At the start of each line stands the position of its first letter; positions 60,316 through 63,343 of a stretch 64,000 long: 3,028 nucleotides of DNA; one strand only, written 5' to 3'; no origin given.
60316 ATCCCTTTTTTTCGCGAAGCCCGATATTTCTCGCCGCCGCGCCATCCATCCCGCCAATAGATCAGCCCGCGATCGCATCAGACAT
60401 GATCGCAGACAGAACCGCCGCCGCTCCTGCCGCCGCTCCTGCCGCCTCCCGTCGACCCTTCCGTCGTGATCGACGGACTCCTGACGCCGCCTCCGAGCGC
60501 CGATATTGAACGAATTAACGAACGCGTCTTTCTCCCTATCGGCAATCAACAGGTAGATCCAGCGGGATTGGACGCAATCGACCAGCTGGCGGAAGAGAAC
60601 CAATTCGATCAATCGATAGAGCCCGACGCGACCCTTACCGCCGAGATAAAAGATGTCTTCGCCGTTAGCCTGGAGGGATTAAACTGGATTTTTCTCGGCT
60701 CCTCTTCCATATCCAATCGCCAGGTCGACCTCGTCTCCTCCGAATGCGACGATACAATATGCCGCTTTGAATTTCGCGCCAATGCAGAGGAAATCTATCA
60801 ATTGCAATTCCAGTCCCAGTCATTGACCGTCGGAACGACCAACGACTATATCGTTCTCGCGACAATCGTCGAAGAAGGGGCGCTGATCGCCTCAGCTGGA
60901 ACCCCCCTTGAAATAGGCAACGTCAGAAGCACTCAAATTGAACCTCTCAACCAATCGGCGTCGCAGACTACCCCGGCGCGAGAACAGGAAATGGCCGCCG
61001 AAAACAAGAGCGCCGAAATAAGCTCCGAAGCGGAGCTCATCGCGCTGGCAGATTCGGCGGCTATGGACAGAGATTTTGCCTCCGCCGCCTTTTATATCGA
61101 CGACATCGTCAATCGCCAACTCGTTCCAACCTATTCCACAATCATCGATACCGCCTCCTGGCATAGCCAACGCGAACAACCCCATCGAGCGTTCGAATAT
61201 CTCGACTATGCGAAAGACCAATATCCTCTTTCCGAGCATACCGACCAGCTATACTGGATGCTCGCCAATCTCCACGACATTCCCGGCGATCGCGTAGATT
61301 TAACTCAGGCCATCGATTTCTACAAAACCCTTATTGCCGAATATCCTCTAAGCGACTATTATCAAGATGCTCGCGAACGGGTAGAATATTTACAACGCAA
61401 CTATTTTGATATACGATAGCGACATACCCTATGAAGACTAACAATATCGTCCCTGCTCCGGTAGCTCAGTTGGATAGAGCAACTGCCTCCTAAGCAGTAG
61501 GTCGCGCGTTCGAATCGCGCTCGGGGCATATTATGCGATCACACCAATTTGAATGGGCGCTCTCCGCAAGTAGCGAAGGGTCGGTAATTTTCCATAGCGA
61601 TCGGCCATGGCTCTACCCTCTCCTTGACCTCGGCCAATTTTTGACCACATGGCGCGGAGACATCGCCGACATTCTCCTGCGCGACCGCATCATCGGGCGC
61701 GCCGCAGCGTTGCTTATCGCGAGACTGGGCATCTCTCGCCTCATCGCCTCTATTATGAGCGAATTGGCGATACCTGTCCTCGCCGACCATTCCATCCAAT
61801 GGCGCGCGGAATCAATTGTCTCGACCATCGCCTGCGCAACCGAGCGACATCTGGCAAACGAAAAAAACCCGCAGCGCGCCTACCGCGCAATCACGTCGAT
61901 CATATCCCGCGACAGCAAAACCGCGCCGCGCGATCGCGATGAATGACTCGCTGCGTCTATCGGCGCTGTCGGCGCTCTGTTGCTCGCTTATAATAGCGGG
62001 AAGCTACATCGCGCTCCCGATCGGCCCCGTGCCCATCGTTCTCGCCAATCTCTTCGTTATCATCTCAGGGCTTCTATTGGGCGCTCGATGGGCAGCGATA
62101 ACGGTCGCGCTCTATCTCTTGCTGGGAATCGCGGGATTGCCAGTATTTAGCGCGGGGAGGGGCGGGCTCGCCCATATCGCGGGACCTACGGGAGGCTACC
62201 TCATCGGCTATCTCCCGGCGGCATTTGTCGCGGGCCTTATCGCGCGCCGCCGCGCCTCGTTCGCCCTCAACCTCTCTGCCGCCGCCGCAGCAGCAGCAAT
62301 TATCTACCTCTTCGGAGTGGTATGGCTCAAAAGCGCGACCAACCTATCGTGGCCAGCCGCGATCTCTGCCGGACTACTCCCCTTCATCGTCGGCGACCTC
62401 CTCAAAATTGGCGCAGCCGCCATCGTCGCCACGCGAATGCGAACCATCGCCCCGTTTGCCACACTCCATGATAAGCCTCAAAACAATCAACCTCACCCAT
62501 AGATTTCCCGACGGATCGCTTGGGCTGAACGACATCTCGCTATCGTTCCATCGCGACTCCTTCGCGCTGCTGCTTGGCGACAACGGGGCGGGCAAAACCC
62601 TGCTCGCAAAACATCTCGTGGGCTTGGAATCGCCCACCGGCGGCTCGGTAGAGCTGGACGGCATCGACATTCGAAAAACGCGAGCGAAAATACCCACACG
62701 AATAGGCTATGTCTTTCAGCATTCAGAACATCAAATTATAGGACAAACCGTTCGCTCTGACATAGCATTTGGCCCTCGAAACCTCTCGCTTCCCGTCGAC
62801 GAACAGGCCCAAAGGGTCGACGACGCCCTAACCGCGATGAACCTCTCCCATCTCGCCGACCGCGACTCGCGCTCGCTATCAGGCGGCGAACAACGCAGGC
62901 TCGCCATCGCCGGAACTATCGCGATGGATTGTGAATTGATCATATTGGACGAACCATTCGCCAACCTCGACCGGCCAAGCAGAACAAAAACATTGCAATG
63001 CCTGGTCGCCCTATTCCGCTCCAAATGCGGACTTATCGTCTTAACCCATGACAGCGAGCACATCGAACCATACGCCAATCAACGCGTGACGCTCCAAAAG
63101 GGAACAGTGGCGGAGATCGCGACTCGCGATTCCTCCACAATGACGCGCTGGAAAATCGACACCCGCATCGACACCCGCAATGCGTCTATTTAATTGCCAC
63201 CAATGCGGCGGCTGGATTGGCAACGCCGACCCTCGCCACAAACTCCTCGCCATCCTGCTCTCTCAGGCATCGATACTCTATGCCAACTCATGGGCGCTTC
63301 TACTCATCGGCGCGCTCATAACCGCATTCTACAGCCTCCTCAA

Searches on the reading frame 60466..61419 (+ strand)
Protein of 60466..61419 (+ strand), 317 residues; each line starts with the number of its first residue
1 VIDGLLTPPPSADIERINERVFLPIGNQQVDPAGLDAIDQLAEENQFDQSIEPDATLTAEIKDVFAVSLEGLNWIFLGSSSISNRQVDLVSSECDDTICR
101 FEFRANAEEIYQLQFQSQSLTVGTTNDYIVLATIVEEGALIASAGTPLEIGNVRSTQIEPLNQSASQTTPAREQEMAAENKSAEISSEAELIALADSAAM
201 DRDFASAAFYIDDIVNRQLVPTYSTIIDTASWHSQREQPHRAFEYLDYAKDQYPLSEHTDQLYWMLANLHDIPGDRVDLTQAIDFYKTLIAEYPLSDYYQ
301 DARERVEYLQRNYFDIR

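Call 60: search_protein_families(library=pfam, proteins=[window:60466-61419:+])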
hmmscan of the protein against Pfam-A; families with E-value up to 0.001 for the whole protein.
window:60466-61419:+ (317 aa): 1 family
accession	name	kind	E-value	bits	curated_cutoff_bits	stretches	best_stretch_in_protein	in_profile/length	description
PF13525.12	YfiO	-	0.00011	22.4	25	0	240-310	59-137/203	Outer membrane lipoprotein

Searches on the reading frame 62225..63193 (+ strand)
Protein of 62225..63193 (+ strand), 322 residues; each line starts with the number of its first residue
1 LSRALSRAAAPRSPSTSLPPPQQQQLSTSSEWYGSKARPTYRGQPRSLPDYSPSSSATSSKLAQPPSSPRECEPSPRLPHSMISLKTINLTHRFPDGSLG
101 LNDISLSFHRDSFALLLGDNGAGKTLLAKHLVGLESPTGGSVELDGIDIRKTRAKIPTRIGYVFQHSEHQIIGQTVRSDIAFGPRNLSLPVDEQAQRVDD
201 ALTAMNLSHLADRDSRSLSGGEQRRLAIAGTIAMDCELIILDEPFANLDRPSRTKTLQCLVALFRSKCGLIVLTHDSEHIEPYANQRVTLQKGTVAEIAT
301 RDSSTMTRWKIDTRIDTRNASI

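Call 60: search_protein_families(library=pfam, proteins=[window:62225-63193:+])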
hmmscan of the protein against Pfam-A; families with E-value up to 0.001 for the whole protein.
window:62225-63193:+ (322 aa): 4 families
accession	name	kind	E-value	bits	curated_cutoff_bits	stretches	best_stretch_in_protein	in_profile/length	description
PF00005.33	ABC_tran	-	2.9e-31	109.3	25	1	101-246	1-137/137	ABC transporter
PF13304.12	AAA_21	-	2.3e-05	25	27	0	201-277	221-300/304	AAA domain, putative AbiEii toxin, Type IV TA system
PF02463.25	SMC_N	-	0.00011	22.2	40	0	105-283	19-205/220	RecF/RecN/SMC N terminal domain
PF13558.12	SbcC_Walker_B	-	0.00044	20.9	27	0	213-260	28-88/90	SbcC/RAD50-like, Walker B motif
